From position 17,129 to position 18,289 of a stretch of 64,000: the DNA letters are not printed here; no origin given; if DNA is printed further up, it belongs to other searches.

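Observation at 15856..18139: AbiH gene translationally coupled to a leucine-rich-repeat/DEDDh exonuclease fusion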

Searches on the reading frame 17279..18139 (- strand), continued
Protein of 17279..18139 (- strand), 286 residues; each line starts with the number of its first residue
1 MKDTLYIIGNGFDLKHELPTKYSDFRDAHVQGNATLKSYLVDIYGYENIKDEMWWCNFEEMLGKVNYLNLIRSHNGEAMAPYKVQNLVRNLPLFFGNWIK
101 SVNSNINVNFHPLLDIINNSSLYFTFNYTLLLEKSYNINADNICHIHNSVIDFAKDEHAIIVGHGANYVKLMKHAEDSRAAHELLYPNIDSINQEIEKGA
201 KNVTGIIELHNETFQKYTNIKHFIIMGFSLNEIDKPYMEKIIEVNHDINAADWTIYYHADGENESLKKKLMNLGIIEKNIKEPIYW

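Call 32: find_encoding_contigs(protein=P0205, flank=6000, max_places=8)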
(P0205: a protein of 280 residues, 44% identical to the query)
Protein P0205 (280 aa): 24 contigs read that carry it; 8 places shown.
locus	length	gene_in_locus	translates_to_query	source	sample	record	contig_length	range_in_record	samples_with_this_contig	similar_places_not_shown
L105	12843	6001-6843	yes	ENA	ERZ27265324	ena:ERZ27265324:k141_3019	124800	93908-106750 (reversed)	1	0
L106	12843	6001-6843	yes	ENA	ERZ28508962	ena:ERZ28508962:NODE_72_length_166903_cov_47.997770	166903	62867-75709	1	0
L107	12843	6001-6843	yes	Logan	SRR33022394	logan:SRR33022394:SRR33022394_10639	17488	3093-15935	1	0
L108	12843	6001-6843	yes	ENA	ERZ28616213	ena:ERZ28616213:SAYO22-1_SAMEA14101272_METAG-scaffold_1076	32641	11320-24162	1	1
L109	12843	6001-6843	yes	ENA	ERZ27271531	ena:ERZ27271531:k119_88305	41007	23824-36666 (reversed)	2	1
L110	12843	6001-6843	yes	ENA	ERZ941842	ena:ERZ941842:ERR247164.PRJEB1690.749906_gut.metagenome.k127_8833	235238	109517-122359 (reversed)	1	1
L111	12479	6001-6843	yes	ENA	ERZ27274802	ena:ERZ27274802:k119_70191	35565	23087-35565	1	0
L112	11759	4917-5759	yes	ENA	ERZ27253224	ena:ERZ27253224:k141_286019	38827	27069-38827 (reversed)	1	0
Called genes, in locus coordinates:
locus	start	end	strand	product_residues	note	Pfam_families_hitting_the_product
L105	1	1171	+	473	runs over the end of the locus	-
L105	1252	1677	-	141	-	-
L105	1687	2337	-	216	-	PF00156:Pribosyltran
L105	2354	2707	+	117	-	-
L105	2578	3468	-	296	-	PF19515:DUF6048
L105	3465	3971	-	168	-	PF20050:DUF6452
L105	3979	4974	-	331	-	PF00535:Glycos_transf_2, PF10111:Glyco_tranf_2_2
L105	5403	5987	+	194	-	PF02357:NusG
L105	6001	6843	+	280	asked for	PF14253:AbiH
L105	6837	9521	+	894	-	PF00069:Pkinase, PF03109:ABC1 (weak), PF01163:RIO1 (weak), PF08238:Sel1 (weak), PF13306:LRR_5 (weak)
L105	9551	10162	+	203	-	PF22075:DUF6939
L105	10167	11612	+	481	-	PF14487:DarT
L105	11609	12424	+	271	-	-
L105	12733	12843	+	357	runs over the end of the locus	PF01757:Acyl_transf_3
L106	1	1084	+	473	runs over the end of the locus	-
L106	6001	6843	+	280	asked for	PF14253:AbiH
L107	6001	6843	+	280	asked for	PF14253:AbiH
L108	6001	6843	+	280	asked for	PF14253:AbiH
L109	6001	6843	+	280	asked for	PF14253:AbiH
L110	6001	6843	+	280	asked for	PF14253:AbiH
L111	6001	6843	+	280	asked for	PF14253:AbiH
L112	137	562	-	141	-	-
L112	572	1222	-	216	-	PF00156:Pribosyltran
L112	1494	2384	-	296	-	PF19515:DUF6048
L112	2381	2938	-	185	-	PF20050:DUF6452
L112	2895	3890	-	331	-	PF00535:Glycos_transf_2, PF10111:Glyco_tranf_2_2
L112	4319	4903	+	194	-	PF02357:NusG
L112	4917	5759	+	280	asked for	PF14253:AbiH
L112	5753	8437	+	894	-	PF00069:Pkinase, PF03109:ABC1 (weak), PF01163:RIO1 (weak), PF08238:Sel1 (weak), PF13306:LRR_5 (weak)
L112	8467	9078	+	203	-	PF22075:DUF6939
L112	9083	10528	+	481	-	PF14487:DarT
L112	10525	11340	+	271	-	-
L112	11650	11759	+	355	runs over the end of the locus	PF01757:Acyl_transf_3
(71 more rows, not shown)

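Call 34: find_related_loci(query=A2, collection=metagenome_contigs, flank=10000)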
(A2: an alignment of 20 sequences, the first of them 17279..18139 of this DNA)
Query A2 (286 aa) in metagenome_contigs; peptide patterns used: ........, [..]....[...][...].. (x = any residue, [..] = any of these).
600 stretches matched a pattern (row limit reached: there are more); 484 encode a relative of the query (tblastn E <= 1e-3); the best 80 are kept; 80 distinct loci.
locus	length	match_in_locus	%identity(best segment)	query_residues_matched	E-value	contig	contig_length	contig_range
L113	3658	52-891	49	1-281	1e-78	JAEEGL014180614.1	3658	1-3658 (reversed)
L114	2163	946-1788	48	1-286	3e-78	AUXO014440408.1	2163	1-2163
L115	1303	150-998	48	1-286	3e-80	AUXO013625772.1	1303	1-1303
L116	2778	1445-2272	47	1-280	4e-76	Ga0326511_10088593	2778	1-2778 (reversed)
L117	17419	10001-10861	46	1-286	6e-75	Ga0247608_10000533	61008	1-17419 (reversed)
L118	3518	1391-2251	46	1-286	3e-75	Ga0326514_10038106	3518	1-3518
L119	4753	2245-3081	47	1-280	8e-75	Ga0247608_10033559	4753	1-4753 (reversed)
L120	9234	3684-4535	43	1-286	1e-73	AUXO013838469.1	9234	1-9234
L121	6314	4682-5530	45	1-286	3e-72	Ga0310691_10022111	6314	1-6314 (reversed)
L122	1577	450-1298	46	1-286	8e-76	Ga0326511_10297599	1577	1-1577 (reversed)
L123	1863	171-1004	47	1-280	3e-74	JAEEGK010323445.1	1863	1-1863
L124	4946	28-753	51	46-286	4e-70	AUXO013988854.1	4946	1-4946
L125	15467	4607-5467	46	1-286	1e-69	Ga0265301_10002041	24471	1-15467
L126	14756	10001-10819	46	1-280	9e-67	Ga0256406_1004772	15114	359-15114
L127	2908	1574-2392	40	1-275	6e-58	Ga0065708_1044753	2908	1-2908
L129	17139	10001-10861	31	5-266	2e-30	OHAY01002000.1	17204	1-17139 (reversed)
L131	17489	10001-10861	31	5-266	2e-29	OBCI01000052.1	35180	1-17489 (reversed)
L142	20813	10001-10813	32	5-270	4e-27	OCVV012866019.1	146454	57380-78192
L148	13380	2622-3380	34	1-241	5e-27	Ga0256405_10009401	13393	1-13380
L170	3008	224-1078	29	4-286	3e-25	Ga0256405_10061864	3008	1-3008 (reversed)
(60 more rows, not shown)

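Call 38: find_related_loci(query=A2, collection=viral_contigs, flank=10000)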
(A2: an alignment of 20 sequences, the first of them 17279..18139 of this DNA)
Query A2 (286 aa) in viral_contigs; peptide patterns used: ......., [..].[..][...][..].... (x = any residue, [..] = any of these).
285 stretches matched a pattern; 88 encode a relative of the query (tblastn E <= 1e-3); the best 80 are kept; 80 distinct loci.
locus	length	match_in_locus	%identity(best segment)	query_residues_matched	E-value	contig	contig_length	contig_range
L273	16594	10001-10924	31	1-264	2e-30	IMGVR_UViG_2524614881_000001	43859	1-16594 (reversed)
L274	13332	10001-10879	28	5-275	1e-28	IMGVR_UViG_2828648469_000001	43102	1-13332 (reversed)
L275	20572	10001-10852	29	5-285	7e-28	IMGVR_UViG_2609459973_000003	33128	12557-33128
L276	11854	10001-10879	27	5-275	2e-27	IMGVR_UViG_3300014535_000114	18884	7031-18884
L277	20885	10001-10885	28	5-275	2e-25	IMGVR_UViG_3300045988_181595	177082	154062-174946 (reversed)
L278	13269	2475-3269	30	1-258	2e-25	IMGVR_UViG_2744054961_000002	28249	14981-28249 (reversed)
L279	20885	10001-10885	28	5-275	2e-25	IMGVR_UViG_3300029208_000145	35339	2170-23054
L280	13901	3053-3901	28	5-284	2e-25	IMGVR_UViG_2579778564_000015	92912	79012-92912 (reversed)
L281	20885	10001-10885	28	5-275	2e-25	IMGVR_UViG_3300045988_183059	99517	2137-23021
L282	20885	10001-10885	28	5-275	2e-25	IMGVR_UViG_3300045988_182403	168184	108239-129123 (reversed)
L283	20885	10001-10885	28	5-275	2e-25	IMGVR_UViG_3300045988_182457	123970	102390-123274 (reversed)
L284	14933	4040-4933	26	1-286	2e-24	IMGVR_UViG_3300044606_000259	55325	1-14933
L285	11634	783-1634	30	5-285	5e-23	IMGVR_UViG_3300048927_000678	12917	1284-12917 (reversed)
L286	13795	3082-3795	31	5-241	1e-22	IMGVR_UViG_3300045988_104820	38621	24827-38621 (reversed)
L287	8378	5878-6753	28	5-281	9e-22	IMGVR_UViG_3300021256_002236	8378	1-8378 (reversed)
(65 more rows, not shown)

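Call 42: search_protein_families(library=pfam, proteins=[L121:586-4584:+, L126:8433-9989:+, L127:2-1453:+, L129:7775-9931:+, L131:10970-13615:+, L142:7457-9310:+, L148:3544-6381:+, L170:1145-3008:+, L117:9132-9986:+, L088:3329-4756:+], max_evalue=0.001)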
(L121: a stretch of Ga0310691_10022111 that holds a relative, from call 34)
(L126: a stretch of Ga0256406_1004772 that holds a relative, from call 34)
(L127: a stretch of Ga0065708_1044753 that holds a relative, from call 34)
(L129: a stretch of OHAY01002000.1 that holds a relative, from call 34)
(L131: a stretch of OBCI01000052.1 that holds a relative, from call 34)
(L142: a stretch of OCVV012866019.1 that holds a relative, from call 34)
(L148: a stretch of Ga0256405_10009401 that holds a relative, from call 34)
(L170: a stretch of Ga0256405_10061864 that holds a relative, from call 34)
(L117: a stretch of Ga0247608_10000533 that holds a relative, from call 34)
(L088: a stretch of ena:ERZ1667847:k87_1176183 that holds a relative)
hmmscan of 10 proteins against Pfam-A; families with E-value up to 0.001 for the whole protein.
L121:586-4584:+ (1332 aa): 5 families
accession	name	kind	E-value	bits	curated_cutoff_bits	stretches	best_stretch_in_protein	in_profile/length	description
PF13306.12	LRR_5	-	1.9e-89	296.5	27.7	6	998-1110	6-116/127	BspA type Leucine rich repeat region (6 copies)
PF13855.12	LRR_8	-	4.3e-14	52.5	27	0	684-730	11-59/61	Leucine rich repeat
PF00069.31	Pkinase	-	3.2e-12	46.8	31.7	1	40-227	9-190/263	Protein kinase domain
PF03109.22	ABC1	-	2.4e-05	24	22.9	1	112-185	143-215/244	ABC1 atypical kinase-like domain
PF07714.23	PK_Tyr_Ser-Thr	-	0.00052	19.8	23.1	1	38-180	7-146/258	Protein tyrosine and serine/threonine kinase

L126:8433-9989:+ (518 aa): 5 families
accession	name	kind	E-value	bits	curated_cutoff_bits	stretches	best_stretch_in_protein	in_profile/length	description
PF13306.12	LRR_5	-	3.7e-79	263.2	27.7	3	80-203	3-123/127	BspA type Leucine rich repeat region (6 copies)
PF13855.12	LRR_8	-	2e-13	50.3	27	0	76-120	12-57/61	Leucine rich repeat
PF12799.13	LRR_4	-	3.8e-06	27.4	27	0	90-126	2-36/44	Leucine Rich repeats (2 copies)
PF05725.18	FNIP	-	4.9e-06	27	21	0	209-241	5-39/44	FNIP Repeat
PF23952.1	LRR_EndoS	-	0.00013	22.6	27.9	0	220-260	52-92/116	Endo-beta-N-acetylglucosaminidase EndoS LRR domain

L127:2-1453:+ (483 aa): 3 families
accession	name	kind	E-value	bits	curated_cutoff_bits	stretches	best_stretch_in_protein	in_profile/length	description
PF13306.12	LRR_5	-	2e-126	416.1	27.7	4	138-262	2-123/127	BspA type Leucine rich repeat region (6 copies)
PF13855.12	LRR_8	-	5.2e-21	74.6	27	1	134-176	11-54/61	Leucine rich repeat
PF05725.18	FNIP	-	3.1e-08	34.1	21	0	362-397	5-39/44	FNIP Repeat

L129:7775-9931:+ (718 aa): 5 families
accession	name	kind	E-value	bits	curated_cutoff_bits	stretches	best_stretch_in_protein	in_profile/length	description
PF13306.12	LRR_5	-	5.5e-70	233.6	27.7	3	570-690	9-127/127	BspA type Leucine rich repeat region (6 copies)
PF00069.31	Pkinase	-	3.2e-13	50.1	31.7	1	40-222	9-186/263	Protein kinase domain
PF13855.12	LRR_8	-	1.7e-08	34.5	27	0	417-463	9-56/61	Leucine rich repeat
PF03109.22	ABC1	-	0.00044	19.9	22.9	1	112-179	144-211/244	ABC1 atypical kinase-like domain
PF01636.29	APH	-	0.00065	20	23.2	0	153-180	161-195/239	Phosphotransferase enzyme family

L131:10970-13615:+ (881 aa): 5 families
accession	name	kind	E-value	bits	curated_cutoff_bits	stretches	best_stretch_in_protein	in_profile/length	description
PF13306.12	LRR_5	-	4.5e-184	602.4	27.7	5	547-675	1-126/127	BspA type Leucine rich repeat region (6 copies)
PF13855.12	LRR_8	-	1.2e-21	76.6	27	0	613-655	11-54/61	Leucine rich repeat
PF00069.31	Pkinase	-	2e-13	50.8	31.7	1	40-223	9-187/263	Protein kinase domain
PF05725.18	FNIP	-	5.1e-08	33.4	21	0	465-501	2-37/44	FNIP Repeat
PF03526.18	Microcin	-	8e-06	26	25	0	718-738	12-32/55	Colicin E1 (microcin) immunity protein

L142:7457-9310:+ (617 aa): 4 families
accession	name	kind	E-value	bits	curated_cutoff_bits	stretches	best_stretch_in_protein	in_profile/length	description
PF08238.18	Sel1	-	3.6e-66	217.7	30.7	7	531-563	3-35/36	Sel1 repeat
PF00069.31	Pkinase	-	1.7e-13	51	31.7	1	40-227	9-190/263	Protein kinase domain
PF03109.22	ABC1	-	2.2e-06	27.5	22.9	1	109-180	140-211/244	ABC1 atypical kinase-like domain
PF01636.29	APH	-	0.00094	19.4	23.2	0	157-181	170-195/239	Phosphotransferase enzyme family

L148:3544-6381:+ (945 aa): 2 families
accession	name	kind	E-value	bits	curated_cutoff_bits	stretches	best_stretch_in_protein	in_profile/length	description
PF14903.11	WG_beta_rep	-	8.2e-21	74.2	25.6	1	374-405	2-33/35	WG containing repeat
PF00929.31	RNase_T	-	3.5e-13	50.9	24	1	760-934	2-162/164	Exonuclease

L170:1145-3008:+ (621 aa): 3 families
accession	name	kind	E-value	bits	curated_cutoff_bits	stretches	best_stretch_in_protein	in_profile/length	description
PF08238.18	Sel1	-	2.4e-25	88.4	30.7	3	35-69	2-36/36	Sel1 repeat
PF00656.27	Peptidase_C14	-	7e-12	45.9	21.4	1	452-620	3-172/233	Caspase domain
PF07705.17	CARDB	-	4.2e-09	37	22.7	1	190-270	7-80/101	CARDB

L117:9132-9986:+ (284 aa): 1 family
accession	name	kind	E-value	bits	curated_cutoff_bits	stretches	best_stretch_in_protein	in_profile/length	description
PF13306.12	LRR_5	-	8.7e-26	90.7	27.7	1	93-198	12-115/127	BspA type Leucine rich repeat region (6 copies)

L088:3329-4756:+ (476 aa): 0 families

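Call 43: predict_structure(alignment_id=A2)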
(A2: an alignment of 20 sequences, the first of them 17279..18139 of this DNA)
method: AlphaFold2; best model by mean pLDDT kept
length: 286 residues; sequences in the alignment: 20
mean_pLDDT: 93.9   pTM: 0.90
mean pLDDT of the five models: 93.9, 92.9, 91.1, 90.9, 88.8
residues with pLDDT >= 90: 248; 70-90: 37; 50-70: 1; < 50: 0
segments of 3 or more residues with pLDDT < 50: none
pLDDT, mean of each block of 10 residues (from residue 1): 91 94 95 95 94 92 94 86 96 97 95 91 98 96 97 96 93 90 87 96 95 97 95 93 96 93 92 96 93
secondary structure, 60 per line:
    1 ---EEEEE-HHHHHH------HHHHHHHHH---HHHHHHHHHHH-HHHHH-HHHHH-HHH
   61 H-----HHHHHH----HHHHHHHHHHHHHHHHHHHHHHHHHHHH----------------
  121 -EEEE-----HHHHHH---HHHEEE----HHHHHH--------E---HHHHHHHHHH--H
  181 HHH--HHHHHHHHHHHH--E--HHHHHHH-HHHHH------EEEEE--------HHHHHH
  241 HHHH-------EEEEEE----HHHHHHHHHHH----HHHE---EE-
elements in order: E4-8 H10-15 H22-30 H34-44 H46-50 H52-56 H58-61 H67-72 H77-104 E122-125 H131-136 E143-145 H150-155 H168-177 H180-183 H186-197 H203-209 H211-215 E222-226 H235-244 E252-257 H262-272

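Call 46: fold_search(model_id=the predicted structure, library=pdb)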
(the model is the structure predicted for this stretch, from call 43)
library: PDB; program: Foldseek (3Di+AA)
matches with E <= 10: 431; with E <= 0.001: 0
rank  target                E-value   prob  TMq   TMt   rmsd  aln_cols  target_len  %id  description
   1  8w56_B                2.4e-03  1.00  0.40  0.14  10.9       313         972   11  Cryo-EM structure of DSR2-DSAD1 state 1 (released 2024-05-01)
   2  9v12_i                3.3e-03  0.98  0.37  0.38  12.4       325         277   12  Helical structure of KomBCMUT in complex with dITP and NAD (released 2025-12-24)
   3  8wkn_C                4.1e-03  1.00  0.43  0.44  10.3       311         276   12  Cryo-EM structure of DSR2-DSAD1 (released 2024-05-01)
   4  9r0p_B                9.2e-03  0.98  0.42  0.40  11.3       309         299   14  human FAM118B trimeric filament (released 2025-11-26)
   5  8xfe_A                1.0e-02  0.99  0.44  0.15   8.9       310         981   12  Cryo-EM structure of defence-associated sirtuin 2 (DSR2) H171A protein in complex with DSR anti-defence 1(DSAD1) (released 2024-10-23)
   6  8btp_A                1.0e-02  0.97  0.40  0.26  10.4       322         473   10  Helical structure of BcThsA in complex with 1''-3'gc(etheno)ADPR (released 2024-02-21)
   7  8wkn_B                1.1e-02  0.98  0.40  0.14  11.0       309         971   13  Cryo-EM structure of DSR2-DSAD1 (released 2024-05-01)
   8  8bto_A                1.1e-02  0.97  0.39  0.26  10.6       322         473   10  Helical structure of BcThsA in complex with 1''-3'gcADPR (released 2024-02-21)
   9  8k9a_B                1.3e-02  0.98  0.40  0.14  10.1       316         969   11  Cryo-EM structure of DSR2-DSAD1 state 2 (released 2024-05-01)
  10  6lhx_C                1.8e-02  0.95  0.38  0.26   9.8       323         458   12  Crystal structure of ThsA (released 2020-06-24)
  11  8wya_A                2.3e-02  0.97  0.40  0.15  11.0       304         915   12  Cryo-EM structure of DSR2-tube complex (released 2024-04-10)
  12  8wye_A                2.6e-02  0.96  0.39  0.14  10.3       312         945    9  Cryo-EM structure of DSR2-DSAD1 (partial) complex (released 2024-04-10)
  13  8wkt_D                2.9e-02  0.94  0.40  0.41  11.4       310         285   11  Cryo-EM structure of DSR2-DSAD1 complex (released 2024-05-22)
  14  8zc9_B                3.0e-02  0.93  0.40  0.15  10.3       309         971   11  The Cryo-EM structure of DSR2-Tail tube-NAD+ complex (released 2024-09-11)
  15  8zsf_A                3.0e-02  0.85  0.36  0.38  15.5       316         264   10  CryoEM Helical Structure of KomC (released 2025-12-10)
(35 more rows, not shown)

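Call 67: search_protein_families(library=pfam, alignment_id=A3, max_evalue=0.00001)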
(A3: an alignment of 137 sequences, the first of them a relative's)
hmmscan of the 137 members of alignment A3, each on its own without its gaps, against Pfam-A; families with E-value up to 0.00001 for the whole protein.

A. member 1, L113:940-1137:+ (65 aa): 0 families

B. families by the number of members that match (of 137 scanned): 76 families (the first 25 are shown)
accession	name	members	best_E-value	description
PF13306.12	LRR_5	11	4.5e-184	BspA type Leucine rich repeat region (6 copies)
PF00069.31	Pkinase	8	8.7e-16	Protein kinase domain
PF13855.12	LRR_8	6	1.2e-21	Leucine rich repeat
PF08238.18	Sel1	3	3.1e-66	Sel1 repeat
PF14903.11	WG_beta_rep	3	4.6e-38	WG containing repeat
PF13155.12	Toprim_2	3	9.2e-14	Toprim-like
PF05725.18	FNIP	3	3.1e-08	FNIP Repeat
PF13412.12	HTH_24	3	7.7e-08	Winged helix-turn-helix DNA-binding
PF22075.2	DUF6939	2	4.8e-74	Family of unknown function (DUF6939)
PF00535.33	Glycos_transf_2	2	2.3e-29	Glycosyl transferase family 2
PF18870.6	HEPN_RES_NTD1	2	1.9e-28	HEPN/RES N-terminal domain 1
PF13749.12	HATPase_c_4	2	1.1e-19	Putative ATP-dependent DNA helicase recG C-terminal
PF04326.19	SLFN_AlbA_2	2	9.4e-19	Schlafen, AlbA_2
PF13498.11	DUF4122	2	7.9e-13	Domain of unknown function (DUF4122)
PF08808.17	RES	2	9.7e-12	RES domain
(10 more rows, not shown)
